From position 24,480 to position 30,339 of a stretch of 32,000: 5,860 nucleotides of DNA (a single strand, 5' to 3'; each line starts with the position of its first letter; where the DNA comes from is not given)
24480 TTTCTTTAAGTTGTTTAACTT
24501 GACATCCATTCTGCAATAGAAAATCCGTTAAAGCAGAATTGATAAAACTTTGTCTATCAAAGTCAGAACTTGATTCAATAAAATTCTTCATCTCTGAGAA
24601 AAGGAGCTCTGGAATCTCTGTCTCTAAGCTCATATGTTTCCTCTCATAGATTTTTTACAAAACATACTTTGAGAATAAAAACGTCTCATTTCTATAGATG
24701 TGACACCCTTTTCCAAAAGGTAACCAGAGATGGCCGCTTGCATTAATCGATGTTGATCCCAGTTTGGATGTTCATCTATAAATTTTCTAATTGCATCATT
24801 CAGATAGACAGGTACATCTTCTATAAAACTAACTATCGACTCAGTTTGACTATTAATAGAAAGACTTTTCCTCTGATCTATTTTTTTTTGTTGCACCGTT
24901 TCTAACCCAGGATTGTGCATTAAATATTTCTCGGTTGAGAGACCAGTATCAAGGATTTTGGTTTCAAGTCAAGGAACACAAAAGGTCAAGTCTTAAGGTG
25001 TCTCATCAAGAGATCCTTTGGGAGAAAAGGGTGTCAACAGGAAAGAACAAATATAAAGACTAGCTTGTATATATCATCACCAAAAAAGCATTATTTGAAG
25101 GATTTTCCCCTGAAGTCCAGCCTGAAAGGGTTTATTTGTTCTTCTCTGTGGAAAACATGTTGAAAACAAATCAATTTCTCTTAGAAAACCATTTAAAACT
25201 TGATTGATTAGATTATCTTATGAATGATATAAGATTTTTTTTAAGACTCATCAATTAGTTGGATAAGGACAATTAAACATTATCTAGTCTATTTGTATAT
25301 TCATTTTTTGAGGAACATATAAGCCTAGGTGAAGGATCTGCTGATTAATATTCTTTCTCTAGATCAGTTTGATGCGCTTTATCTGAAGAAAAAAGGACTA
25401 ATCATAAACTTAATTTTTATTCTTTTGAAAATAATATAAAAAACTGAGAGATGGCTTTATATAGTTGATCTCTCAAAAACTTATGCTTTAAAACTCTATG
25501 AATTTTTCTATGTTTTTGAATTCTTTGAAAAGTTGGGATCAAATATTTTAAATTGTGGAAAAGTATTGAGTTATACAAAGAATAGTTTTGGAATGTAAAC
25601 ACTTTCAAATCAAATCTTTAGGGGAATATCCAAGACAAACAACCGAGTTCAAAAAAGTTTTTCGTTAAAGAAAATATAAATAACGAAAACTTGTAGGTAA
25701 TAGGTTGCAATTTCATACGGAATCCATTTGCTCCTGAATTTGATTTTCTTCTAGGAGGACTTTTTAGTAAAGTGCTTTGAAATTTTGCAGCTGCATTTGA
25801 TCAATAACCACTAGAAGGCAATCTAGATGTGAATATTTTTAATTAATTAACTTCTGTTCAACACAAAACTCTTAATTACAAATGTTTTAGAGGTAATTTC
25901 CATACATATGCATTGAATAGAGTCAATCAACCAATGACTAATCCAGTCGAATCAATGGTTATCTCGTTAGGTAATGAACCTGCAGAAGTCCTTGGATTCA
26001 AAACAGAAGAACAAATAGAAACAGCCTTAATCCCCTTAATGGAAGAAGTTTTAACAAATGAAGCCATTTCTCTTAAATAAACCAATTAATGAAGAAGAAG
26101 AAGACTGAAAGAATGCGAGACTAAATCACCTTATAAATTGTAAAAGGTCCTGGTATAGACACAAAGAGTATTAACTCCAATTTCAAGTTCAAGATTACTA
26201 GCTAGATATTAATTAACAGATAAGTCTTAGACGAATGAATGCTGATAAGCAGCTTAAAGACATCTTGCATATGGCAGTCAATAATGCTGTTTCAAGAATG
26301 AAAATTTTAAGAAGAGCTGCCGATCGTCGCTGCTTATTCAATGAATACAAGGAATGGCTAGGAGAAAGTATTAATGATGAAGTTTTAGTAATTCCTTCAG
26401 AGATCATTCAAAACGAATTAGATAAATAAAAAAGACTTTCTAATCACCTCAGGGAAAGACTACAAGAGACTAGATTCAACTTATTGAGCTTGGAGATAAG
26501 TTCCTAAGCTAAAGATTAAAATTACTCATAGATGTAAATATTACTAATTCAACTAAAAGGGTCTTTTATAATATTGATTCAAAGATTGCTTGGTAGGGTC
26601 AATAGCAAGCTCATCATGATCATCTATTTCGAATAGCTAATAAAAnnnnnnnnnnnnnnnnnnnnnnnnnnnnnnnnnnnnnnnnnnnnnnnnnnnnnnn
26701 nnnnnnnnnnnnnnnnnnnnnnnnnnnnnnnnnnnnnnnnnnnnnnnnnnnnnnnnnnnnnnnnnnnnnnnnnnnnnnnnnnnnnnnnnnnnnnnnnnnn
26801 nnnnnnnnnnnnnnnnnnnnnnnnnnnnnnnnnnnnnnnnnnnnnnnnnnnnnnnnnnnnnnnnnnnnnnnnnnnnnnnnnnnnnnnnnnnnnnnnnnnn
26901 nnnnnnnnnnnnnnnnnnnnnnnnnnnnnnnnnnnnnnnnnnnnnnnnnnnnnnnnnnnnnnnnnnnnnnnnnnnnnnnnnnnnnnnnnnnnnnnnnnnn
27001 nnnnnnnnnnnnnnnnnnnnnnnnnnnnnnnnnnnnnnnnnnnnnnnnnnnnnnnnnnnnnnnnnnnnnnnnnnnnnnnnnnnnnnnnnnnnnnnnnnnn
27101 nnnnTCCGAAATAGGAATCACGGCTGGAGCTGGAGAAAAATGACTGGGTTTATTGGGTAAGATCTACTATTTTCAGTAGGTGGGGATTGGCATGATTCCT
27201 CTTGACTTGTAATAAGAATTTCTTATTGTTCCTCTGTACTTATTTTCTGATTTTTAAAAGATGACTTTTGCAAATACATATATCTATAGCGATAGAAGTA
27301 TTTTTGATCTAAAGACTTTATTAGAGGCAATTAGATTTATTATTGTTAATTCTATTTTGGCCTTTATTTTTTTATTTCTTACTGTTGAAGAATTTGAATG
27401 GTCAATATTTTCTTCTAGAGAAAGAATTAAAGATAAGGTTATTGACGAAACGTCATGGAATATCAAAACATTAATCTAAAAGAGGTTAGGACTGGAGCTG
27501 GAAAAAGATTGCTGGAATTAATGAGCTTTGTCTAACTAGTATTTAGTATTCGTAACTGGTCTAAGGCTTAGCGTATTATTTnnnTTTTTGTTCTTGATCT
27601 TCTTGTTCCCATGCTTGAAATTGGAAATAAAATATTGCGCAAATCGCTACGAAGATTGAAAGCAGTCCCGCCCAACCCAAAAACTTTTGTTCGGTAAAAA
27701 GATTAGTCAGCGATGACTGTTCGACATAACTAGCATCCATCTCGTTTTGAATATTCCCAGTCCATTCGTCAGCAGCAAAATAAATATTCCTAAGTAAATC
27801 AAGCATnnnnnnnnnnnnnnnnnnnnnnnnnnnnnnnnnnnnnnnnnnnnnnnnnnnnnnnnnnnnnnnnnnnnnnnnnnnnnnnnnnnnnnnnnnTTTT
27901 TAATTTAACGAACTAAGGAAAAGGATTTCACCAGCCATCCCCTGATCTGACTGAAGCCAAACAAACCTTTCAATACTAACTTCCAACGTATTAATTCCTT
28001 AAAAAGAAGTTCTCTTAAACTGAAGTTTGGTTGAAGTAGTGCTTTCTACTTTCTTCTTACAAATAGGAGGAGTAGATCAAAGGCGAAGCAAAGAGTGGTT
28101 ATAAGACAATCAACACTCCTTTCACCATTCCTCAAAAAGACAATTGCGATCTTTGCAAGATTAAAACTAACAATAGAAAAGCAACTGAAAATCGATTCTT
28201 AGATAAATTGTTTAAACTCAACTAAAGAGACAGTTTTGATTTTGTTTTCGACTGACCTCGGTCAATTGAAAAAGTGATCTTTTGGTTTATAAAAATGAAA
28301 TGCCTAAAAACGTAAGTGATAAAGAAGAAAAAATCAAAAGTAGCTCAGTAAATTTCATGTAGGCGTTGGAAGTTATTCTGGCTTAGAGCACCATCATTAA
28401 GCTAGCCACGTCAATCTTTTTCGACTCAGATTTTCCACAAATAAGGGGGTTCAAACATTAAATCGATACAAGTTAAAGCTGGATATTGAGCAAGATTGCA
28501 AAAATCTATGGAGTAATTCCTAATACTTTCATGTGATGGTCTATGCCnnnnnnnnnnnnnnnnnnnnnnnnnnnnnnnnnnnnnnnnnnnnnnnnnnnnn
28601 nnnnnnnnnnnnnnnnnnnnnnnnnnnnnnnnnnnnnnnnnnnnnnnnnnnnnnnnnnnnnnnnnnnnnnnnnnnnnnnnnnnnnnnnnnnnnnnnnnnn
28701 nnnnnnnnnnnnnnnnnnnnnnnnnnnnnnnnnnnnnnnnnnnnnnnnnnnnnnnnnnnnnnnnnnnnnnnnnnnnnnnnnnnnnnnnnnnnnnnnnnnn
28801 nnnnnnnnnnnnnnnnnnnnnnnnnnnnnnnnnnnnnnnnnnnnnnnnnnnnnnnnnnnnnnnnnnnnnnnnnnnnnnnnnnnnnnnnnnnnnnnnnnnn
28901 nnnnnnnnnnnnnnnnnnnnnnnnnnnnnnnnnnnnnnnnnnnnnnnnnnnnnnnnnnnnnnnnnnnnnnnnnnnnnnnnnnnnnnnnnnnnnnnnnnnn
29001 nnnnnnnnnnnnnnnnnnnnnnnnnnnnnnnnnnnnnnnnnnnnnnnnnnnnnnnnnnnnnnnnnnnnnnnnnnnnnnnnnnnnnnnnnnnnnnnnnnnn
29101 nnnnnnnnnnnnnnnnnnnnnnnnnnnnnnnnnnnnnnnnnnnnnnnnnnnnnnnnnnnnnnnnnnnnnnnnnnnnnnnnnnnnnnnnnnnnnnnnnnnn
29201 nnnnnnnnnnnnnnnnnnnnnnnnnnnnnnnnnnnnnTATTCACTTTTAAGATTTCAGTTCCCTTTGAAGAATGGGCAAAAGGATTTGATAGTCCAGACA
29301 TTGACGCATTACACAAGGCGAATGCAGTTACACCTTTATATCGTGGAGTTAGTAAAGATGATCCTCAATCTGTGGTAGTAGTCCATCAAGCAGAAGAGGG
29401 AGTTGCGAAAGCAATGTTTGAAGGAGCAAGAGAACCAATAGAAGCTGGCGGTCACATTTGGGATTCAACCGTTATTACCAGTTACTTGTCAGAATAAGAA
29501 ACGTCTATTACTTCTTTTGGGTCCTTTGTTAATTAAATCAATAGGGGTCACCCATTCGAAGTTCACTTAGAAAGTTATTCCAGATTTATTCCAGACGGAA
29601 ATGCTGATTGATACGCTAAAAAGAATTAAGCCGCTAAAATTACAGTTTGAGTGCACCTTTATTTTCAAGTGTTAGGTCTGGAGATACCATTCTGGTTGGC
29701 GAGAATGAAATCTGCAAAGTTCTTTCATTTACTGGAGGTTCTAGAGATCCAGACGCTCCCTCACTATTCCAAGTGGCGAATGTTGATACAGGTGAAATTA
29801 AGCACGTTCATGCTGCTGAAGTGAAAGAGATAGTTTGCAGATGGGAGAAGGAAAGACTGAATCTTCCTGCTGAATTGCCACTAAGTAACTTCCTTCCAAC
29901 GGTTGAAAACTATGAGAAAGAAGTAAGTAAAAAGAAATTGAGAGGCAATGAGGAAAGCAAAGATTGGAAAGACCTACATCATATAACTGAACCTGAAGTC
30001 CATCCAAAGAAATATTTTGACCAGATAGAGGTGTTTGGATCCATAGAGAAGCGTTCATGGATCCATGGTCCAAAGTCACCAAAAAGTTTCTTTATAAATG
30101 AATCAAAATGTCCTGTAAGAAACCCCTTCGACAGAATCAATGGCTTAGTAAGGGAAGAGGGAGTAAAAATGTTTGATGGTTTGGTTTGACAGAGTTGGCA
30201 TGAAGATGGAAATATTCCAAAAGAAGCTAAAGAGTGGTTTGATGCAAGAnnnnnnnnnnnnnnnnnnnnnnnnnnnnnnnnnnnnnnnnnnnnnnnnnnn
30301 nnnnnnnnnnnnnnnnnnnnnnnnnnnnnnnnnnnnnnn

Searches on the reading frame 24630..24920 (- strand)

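Call 46: search_protein_families(library=pfam, max_evalue=0.001, proteins=[window:24630-24920:-])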
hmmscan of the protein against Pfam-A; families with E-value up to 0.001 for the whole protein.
window:24630-24920:- (96 aa): 1 family
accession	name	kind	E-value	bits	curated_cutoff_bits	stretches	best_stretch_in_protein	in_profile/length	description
PF10929.13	DUF2811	-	6.3e-24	84.5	26.6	1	31-87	1-57/57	Protein of unknown function (DUF2811)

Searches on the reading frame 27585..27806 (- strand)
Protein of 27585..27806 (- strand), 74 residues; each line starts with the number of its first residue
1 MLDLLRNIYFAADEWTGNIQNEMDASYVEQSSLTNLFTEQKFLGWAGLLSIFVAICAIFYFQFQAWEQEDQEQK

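Call 41: search_protein_families(library=pfam, max_evalue=0.1, proteins=[window:27585-27806:-])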
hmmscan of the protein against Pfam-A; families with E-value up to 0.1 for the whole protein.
seq(74 aa): 0 families

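Call 42: search_protein_families(library=ncbifam, max_evalue=0.1, proteins=[window:27585-27806:-])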
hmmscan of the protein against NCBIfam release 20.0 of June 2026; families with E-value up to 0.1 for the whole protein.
seq(74 aa): 1 family
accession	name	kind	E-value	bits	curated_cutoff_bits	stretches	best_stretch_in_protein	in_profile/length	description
NF045849.1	ICE_MMCAP2_0565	equivalog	0.06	13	40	1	45-73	20-48/80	Mbov_0395 family pilin-like conjugal transfer protein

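Call 71: find_homologous_proteins(query=window:27585-27806:-, max_evalue=0.001)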
Query seq(74 aa) (74 aa): 418 proteins with E <= 0.001 among 418 candidates; the best 120 are listed.
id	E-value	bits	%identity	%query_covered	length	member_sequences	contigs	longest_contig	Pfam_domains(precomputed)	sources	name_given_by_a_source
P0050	1.8e-40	154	97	100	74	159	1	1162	-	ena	-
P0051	3.1e-40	153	96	100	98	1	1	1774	-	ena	-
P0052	3.1e-40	153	97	99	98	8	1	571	-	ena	-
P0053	3.3e-40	153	97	99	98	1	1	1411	-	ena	-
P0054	2.3e-39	150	96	100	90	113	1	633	-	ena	-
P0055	2.4e-39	150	95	89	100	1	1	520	-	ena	-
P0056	4.6e-39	149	93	100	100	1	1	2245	-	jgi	-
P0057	4.7e-39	149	95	99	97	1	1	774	-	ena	-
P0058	7.6e-37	142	90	99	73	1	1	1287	-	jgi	-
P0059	3.5e-36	140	88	100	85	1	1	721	-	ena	-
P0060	4.2e-36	140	88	100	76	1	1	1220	-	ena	-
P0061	4.2e-36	140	89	100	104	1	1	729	-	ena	-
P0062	6.1e-36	139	88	100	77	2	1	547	-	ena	-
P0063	6.6e-36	139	88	100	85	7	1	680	-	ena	-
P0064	1.1e-35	138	89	82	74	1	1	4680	-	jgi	-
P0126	1.0e-32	129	82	82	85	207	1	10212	-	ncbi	-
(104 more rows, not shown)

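Call 72: find_encoding_contigs(protein=P0126, flank=1500, max_places=8)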
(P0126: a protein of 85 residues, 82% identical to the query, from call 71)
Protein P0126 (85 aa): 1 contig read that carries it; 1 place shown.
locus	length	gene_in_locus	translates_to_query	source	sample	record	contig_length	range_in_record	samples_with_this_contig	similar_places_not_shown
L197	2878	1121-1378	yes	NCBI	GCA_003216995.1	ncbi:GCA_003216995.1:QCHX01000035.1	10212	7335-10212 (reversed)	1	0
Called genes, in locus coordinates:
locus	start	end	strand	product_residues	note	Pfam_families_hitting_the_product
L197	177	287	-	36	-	-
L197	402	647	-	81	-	-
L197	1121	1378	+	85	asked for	-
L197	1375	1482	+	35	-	-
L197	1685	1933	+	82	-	-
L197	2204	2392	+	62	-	-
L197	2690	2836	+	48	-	-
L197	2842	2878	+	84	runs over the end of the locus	-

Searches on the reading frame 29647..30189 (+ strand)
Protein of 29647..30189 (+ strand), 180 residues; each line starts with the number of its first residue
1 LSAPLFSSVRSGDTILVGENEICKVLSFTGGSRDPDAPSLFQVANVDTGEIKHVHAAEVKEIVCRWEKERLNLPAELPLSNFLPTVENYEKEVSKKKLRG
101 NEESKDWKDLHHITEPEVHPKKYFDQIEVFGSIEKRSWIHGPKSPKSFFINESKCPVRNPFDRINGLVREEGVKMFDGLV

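Call 45: search_protein_families(library=pfam, max_evalue=0.001, proteins=[window:29647-30189:+])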
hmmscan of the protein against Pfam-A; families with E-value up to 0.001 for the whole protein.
window:29647-30189:+ (180 aa): 1 family
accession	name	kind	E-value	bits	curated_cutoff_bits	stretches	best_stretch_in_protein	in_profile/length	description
PF11302.14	DUF3104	-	2.7e-12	46.6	27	1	6-63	2-67/69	Protein of unknown function (DUF3104)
